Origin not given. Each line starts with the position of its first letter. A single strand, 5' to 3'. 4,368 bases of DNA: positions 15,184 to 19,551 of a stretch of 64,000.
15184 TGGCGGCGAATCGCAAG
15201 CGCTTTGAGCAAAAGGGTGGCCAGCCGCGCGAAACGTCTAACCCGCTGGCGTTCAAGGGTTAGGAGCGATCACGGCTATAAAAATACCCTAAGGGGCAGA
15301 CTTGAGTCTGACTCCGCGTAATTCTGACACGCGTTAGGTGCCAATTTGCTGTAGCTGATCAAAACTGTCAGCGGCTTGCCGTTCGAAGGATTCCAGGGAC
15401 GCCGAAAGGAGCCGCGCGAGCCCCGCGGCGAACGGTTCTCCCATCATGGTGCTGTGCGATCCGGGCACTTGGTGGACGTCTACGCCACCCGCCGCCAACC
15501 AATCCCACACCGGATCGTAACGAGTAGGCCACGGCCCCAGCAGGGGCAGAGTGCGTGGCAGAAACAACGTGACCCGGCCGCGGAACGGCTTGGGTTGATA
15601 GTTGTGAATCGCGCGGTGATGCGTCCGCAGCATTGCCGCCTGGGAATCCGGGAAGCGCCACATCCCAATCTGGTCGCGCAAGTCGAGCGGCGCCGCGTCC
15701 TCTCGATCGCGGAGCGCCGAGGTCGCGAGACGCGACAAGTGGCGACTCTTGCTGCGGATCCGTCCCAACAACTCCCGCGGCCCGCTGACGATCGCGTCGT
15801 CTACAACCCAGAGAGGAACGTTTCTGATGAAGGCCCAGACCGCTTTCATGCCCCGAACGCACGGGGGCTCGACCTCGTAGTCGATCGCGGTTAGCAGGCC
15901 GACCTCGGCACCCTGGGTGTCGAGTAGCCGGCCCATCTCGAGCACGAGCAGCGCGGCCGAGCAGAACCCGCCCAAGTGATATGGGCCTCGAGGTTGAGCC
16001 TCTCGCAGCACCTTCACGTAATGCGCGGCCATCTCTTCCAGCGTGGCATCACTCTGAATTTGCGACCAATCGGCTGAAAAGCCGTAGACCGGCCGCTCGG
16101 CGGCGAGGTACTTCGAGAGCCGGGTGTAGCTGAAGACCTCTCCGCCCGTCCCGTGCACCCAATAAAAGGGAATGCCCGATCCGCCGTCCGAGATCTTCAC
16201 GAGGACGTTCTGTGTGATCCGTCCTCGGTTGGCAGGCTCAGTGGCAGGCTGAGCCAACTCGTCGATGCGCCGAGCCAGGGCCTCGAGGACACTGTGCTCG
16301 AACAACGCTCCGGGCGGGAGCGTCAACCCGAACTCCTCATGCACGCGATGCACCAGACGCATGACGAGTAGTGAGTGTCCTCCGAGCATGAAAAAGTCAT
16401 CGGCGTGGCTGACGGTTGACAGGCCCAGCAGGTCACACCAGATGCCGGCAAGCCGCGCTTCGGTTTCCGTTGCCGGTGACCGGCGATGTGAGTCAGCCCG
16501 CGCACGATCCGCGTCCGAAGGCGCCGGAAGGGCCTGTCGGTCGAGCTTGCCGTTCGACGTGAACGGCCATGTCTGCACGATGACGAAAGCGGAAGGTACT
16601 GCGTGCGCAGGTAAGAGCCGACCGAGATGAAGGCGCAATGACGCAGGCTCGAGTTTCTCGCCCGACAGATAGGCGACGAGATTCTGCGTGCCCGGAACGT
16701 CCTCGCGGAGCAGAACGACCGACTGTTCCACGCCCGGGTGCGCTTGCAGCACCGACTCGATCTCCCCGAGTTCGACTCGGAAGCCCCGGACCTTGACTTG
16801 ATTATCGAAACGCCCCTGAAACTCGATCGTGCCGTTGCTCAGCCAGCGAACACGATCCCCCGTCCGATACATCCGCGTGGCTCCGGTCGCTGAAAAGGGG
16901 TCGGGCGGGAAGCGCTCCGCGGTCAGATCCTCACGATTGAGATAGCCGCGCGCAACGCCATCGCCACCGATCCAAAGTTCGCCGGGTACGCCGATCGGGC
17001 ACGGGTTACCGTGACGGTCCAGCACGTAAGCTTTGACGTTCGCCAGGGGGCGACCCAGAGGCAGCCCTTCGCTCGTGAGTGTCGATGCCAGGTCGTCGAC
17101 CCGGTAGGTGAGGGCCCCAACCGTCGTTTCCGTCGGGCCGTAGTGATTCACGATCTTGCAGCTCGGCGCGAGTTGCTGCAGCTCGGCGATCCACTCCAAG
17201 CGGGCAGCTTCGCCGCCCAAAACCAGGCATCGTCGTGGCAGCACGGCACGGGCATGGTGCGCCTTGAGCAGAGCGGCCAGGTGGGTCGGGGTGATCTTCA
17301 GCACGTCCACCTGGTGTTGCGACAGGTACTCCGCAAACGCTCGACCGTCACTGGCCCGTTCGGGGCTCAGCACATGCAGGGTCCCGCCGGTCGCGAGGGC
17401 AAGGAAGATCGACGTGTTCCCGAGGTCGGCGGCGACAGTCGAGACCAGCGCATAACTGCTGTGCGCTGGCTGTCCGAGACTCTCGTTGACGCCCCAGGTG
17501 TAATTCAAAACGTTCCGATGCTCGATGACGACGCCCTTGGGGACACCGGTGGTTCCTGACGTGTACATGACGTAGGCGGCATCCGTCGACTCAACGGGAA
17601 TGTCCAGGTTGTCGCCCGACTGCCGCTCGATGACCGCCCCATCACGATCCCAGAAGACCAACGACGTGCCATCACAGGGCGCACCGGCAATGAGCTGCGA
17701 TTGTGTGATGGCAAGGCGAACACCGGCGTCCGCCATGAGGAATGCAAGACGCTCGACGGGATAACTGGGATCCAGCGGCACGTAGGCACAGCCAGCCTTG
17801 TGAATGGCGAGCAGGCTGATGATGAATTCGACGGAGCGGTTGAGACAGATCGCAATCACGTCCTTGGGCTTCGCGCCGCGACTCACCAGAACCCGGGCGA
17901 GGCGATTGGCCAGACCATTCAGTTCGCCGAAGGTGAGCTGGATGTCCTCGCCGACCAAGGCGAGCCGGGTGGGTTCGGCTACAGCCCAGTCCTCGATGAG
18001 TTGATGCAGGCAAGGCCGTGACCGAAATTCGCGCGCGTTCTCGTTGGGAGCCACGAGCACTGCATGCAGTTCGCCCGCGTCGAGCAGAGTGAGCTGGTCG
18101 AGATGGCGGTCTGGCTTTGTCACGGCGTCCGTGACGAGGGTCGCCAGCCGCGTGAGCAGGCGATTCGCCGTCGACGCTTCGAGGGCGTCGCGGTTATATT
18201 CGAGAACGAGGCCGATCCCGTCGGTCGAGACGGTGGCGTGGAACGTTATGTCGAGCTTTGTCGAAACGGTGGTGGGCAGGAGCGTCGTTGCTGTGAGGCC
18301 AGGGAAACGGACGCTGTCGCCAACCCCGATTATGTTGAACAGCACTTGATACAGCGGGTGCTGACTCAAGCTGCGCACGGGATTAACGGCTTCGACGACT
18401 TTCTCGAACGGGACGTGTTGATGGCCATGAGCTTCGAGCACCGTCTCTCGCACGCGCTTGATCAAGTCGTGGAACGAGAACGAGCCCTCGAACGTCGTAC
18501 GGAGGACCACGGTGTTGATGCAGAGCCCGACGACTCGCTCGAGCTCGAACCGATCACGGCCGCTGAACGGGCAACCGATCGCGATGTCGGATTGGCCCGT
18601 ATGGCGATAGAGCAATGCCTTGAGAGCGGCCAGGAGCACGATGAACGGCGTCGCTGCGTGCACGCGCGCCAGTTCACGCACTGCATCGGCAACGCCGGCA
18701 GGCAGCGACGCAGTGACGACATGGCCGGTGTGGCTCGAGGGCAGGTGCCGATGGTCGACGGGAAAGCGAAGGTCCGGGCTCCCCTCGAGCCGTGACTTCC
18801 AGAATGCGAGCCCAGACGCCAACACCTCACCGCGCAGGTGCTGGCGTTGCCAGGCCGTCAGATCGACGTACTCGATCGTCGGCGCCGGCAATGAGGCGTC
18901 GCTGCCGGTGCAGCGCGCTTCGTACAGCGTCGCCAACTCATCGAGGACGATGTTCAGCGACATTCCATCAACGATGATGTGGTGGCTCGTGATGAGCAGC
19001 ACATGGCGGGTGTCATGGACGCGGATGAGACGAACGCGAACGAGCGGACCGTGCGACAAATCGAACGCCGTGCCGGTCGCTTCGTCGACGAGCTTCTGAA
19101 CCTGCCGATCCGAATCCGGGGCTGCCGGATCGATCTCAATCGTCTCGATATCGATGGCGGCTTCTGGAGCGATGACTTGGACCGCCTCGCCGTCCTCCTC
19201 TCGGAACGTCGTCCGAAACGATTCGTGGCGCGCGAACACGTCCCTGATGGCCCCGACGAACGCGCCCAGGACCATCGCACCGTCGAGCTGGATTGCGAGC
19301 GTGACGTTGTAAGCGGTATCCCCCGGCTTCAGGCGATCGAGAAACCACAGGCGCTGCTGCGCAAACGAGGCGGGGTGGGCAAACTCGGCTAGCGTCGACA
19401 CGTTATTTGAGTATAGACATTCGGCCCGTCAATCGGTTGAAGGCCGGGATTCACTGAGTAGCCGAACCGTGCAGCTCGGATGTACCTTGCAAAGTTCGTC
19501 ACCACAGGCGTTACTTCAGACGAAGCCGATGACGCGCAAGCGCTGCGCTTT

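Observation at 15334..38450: Head-to-head hybrid NRPS-PKS cluster: two divergent operons, each closed by its own 1355-aa C-A-T-TE gene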

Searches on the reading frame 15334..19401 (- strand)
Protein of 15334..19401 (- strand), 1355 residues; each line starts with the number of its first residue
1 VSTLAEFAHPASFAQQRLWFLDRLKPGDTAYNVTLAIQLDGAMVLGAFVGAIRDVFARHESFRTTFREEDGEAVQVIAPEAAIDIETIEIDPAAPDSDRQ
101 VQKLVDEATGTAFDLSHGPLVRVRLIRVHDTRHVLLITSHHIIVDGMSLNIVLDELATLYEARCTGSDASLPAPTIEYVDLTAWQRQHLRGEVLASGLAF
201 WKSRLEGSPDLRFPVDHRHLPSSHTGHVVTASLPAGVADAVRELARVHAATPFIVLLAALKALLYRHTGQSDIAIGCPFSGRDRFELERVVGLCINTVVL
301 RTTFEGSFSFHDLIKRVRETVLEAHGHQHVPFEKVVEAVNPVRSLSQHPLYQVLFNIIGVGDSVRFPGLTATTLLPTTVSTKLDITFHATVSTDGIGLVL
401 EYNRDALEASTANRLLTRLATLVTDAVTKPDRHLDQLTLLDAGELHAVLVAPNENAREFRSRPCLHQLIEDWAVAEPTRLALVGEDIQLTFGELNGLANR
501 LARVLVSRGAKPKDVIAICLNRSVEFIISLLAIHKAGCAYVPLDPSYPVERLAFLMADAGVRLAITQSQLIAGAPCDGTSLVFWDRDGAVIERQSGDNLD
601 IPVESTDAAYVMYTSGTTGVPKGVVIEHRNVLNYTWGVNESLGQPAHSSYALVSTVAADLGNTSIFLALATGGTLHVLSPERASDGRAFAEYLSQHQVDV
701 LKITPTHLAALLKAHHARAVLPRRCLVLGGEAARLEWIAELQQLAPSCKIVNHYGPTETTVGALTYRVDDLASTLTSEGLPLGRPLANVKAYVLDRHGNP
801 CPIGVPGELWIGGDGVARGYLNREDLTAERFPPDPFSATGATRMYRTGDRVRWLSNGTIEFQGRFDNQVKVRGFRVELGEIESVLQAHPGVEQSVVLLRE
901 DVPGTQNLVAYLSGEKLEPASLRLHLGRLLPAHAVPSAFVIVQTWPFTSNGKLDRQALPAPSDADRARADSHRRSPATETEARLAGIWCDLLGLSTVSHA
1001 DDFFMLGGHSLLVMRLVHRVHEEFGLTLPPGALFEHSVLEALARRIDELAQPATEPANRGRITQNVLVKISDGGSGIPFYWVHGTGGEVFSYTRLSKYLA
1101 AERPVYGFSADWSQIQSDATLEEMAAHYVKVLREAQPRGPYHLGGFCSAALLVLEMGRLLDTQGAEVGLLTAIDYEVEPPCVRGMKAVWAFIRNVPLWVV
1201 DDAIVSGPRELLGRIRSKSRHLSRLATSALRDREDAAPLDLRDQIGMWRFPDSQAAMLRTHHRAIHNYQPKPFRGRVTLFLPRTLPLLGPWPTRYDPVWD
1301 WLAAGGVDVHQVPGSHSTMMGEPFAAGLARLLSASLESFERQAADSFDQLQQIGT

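Call 3: search_protein_families(library=pfam, proteins=[window:15334-19401:-], max_evalue=0.001)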
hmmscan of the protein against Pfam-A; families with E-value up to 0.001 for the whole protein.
window:15334-19401:- (1355 aa): 5 families
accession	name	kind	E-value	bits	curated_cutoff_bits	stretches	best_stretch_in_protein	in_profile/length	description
PF00668.25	Condensation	-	5.3e-90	302.7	30.6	1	10-444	6-451/456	Condensation domain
PF00501.34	AMP-binding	-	5e-84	282.8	29.9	1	470-821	2-384/384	AMP-binding enzyme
PF00550.31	PP-binding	-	1.3e-15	57.8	20.8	1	983-1046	2-67/67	Phosphopantetheine attachment site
PF00975.26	Thioesterase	-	3.3e-14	54.1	26.4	1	1080-1174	4-101/226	Thioesterase domain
PF13193.12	AMP-binding_C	-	1.4e-07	32.8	24.5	1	880-952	1-76/76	AMP-binding enzyme C-terminal domain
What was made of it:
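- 15334..19401 (-): 1355-aa C-A(Asp)-T-TE module with Cys as the TE nucleophile (GGFCSAA). This is the family-conserved stand-alone module. Pfam (call 3).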

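Call 4: search_protein_families(library=ncbifam, proteins=[window:15334-19401:-], max_evalue=0.00001)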
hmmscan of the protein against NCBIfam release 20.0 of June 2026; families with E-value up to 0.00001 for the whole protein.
window:15334-19401:- (1355 aa): 101 families (the best 25 are shown)
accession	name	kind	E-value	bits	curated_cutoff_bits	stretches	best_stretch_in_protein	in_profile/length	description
NF004282.0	PRK05691.1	subfamily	1.4e-234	781.4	4090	1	8-1053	675-1712/4334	non-ribosomal peptide synthase/polyketide synthase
NF047350.1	aureusi_NRPS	equivalog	2.1e-196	655.2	2500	2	397-1055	348-984/2373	aureusimine non-ribosomal peptide synthetase AusA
NF041803.1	NRPS_SolG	exception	1.2e-148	496.6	2200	1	30-1049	133-1158/1163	solanimycin non-ribosomal peptide synthetase SolG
NF038078.1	NRPS_MxcG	equivalog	5.8e-133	444.7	2300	1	8-1055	4-1050/1442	myxochelin non-ribosomal peptide synthetase MxcG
NF007605.2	PRK10252.1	equivalog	1.8e-132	443.1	2400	1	11-1174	6-1165/1292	enterobactin non-ribosomal peptide synthetase EntF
TIGR01733.1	AA-adenyl-dom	subfamily_domain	1.4e-129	432.5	317.4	1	490-896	1-409/409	amino acid adenylation domain-containing protein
TIGR03443.1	alpha_am_amid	equivalog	7.8e-91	305.2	1030.1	4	201-554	2-336/1390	L-aminoadipate-semialdehyde dehydrogenase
NF003417.0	PRK04813.1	subfamily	2e-75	254.3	476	1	467-958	7-499/505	D-alanine--poly(phosphoribitol) ligase subunit DltA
TIGR01734.1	D-ala-DACP-lig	equivalog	3.5e-74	250.2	559.85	1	468-958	5-498/504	D-alanine--poly(phosphoribitol) ligase subunit DltA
NF004837.0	PRK06187.1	subfamily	8.5e-59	199.2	476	1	465-964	10-524/531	long-chain-fatty-acid--CoA ligase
TIGR03098.1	ligase_PEP_1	hypoth_equivalog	1.3e-54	185.6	592.35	1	465-958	2-514/517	acyl-CoA ligase (AMP-forming), exosortase A system-associated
TIGR01923.1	menE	equivalog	4.2e-45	154.4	330.15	1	490-958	1-442/442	o-succinylbenzoate--CoA ligase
NF004511.1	PRK05852.1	equivalog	5.1e-44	150.8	650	1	465-958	1-500/505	FadD7 family fatty acid--CoA ligase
NF004822.0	PRK06178.1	equivalog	1.9e-40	139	782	2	601-960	208-565/571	acyl-CoA synthetase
NF005863.0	PRK07798.1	subfamily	6.5e-40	137.2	543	2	593-955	151-524/540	acyl-CoA synthetase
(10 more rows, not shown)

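Call 37: search_solved_structures(query=window:15334-19401:-, max_evalue=1e-10)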
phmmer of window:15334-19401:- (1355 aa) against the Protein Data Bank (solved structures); distinct sequences matched with E-value up to 1e-10: 201 (the best 60 are shown).
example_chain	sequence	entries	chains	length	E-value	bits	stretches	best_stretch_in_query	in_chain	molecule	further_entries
6mfz_A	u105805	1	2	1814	3.1e-264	883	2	9-1044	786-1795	Linear gramicidin synthase subunit A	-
9be3_A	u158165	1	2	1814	4e-263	879.3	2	9-1044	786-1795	Linear gramicidin synthase subunit A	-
9meh_A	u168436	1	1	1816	4e-263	879.3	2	9-1044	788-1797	Linear gramicidin synthase subunit A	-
9be4_A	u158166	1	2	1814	1.6e-262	877.3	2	9-1044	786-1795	Linear gramicidin synthase subunit A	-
6mfy_A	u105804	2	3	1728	2.4e-251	840.3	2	9-964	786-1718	Linear gramicidin synthase subunit A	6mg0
8xjz_C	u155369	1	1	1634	1.3e-192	645.7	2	10-1043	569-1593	Peptide synthetase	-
5u89_A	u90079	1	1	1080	4.7e-192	643.8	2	444-1049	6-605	Amino acid adenylation domain protein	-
6p1j_A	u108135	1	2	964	4.4e-184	617.4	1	10-958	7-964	Txo2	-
6oyf_A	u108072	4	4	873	3.3e-160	538.3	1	10-873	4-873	Txo1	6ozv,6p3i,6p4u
4zxh_A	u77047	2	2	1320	7.8e-148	497.3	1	9-1176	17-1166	ABBFA_003403 | Tyrocidine synthetase 3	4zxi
6mfw_A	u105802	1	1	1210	2.3e-143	482.5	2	463-1057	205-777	Linear gramicidin synthase subunit A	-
6mfx_A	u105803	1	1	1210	1.3e-142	480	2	462-1057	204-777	Linear gramicidin synthase subunit A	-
9lcq_A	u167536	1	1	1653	8e-142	477.4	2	8-1053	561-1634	PvdL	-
2vsq_A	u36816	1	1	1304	8.5e-142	477.3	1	14-1174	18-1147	SURFACTIN SYNTHETASE SUBUNIT 3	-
9lcp_A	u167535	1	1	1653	1e-141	477.1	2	8-1053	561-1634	PvdL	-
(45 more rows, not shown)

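Call 63: find_homologous_proteins(query=window:15334-19401:-, max_evalue=1e-50)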
Query window:15334-19401:- (1355 aa): 1613 proteins with E <= 1e-50 among 8000 candidates; the best 120 are listed.
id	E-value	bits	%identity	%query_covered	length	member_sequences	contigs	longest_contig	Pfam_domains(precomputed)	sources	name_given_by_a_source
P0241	0.0e+0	3004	97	100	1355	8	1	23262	PF00668.26,PF00550.32,PF00501.35,PF13193.13,PF00975.27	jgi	jgi:amino acid adenylation domain-containing protein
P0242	0.0e+0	2765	89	100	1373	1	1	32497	PF00668.26,PF00550.32,PF00501.35,PF13193.13,PF00975.27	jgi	jgi:amino acid adenylation domain-containing protein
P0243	0.0e+0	1629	40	77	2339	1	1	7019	PF00668.26,PF00550.32,PF00501.35,PF13193.13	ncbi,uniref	ncbi:amino acid adenylation domain-containing protein, partial [Archangium sp.]|uniref:amino acid ad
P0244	0.0e+0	1540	39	77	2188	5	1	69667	PF00668.26,PF00550.32,PF00501.35,PF13193.13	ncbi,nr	ncbi:MAG: amino acid adenylation domain-containing protein [Nostoc sp. CmiSLP01]|nr:amino acid adeny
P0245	0.0e+0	1527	40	77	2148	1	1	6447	PF00668.26,PF00550.32,PF00501.35,PF13193.13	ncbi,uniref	ncbi:MAG: amino acid adenylation domain-containing protein, partial [Hyalangium sp.]|uniref:amino ac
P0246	0.0e+0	1520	40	77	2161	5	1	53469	PF00668.26,PF00550.32,PF00501.35,PF13193.13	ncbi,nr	ncbi:MAG: Linear gramicidin synthase subunit D [Acidobacteria bacterium]|nr:Linear gramicidin syntha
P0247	0.0e+0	1515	39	77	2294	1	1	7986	PF00668.26,PF00550.32,PF00501.35,PF13193.13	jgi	jgi:amino acid adenylation domain-containing protein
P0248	0.0e+0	1512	40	78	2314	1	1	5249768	PF00668.26,PF00550.32,PF00501.35,PF13193.13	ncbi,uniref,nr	ncbi:hypothetical protein CBW65_03505 [Tumebacillus avium]|uniref:Carrier domain-containing protein 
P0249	0.0e+0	1501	36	98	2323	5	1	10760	PF00668.26,PF00550.32,PF00501.35,PF13193.13,PF00975.27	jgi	jgi:amino acid adenylation domain-containing protein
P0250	0.0e+0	1488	38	77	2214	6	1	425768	PF00668.26,PF00550.32,PF00501.35,PF13193.13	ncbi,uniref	ncbi:amino acid adenylation domain-containing protein [Nostoc punctiforme UO1]|uniref:amino acid ade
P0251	0.0e+0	1488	38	86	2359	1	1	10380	PF00668.26,PF00550.32,PF00501.35,PF13193.13,PF00975.27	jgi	jgi:amino acid adenylation domain-containing protein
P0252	0.0e+0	1488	40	76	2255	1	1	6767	PF00668.26,PF00550.32,PF00501.35,PF13193.13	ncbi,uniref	ncbi:non-ribosomal peptide synthetase, partial [Longimicrobium sp.]|uniref:non-ribosomal peptide syn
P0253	0.0e+0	1484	41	77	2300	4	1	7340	PF00668.26,PF00550.32,PF00501.35,PF13193.13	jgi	jgi:amino acid adenylation domain-containing protein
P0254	0.0e+0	1475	38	99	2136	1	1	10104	PF00668.26,PF00550.32,PF00501.35,PF13193.13,PF00975.27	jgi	jgi:amino acid adenylation domain-containing protein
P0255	0.0e+0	1474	39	77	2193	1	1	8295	PF00668.26,PF00550.32,PF00501.35,PF13193.13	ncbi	ncbi:amino acid adenylation domain-containing protein, partial [Pyxidicoccus sp. 3LG]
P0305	0.0e+0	1355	38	76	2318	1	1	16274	PF00668.26,PF00550.32,PF00501.35,PF13193.13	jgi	jgi:amino acid adenylation domain-containing protein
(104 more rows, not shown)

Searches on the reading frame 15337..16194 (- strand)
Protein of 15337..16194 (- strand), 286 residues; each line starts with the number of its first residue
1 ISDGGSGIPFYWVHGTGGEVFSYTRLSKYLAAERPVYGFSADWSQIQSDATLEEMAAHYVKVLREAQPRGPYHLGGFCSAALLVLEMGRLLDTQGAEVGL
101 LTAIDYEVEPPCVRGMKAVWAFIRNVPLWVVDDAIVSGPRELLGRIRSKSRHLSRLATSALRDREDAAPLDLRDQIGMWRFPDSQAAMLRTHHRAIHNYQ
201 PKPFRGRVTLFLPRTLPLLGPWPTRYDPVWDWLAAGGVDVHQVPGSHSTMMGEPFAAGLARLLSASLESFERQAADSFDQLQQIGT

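Call 71: search_protein_representatives(protein=window:15337-16194:-)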
Query: 286 residues. Proteins with E-value up to 0.001 (for the whole library): 28062; up to 1e-10: 12206; up to 1e-30: 229. The best 150 are listed.
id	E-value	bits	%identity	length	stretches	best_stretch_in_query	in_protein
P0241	1.7e-186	634.9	96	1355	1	1-286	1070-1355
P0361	5.3e-99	347.6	59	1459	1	1-275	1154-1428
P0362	8.2e-92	324.0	56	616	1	3-273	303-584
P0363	8.6e-89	314.1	55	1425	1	1-274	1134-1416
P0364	1.2e-84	300.6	53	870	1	2-277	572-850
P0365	3.7e-80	285.8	53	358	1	4-274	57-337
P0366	4.4e-80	285.5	52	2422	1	3-268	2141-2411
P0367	9.1e-80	284.5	52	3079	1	3-271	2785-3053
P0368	8.3e-78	278.1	49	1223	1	2-276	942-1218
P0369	4.4e-77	275.7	52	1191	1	3-277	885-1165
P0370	2.3e-74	266.8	48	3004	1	3-276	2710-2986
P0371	3.2e-73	263.0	49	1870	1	3-269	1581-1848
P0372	4.3e-73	262.6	51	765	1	4-276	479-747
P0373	5.8e-72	258.9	47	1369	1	3-275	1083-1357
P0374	1.0e-71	258.0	46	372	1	3-277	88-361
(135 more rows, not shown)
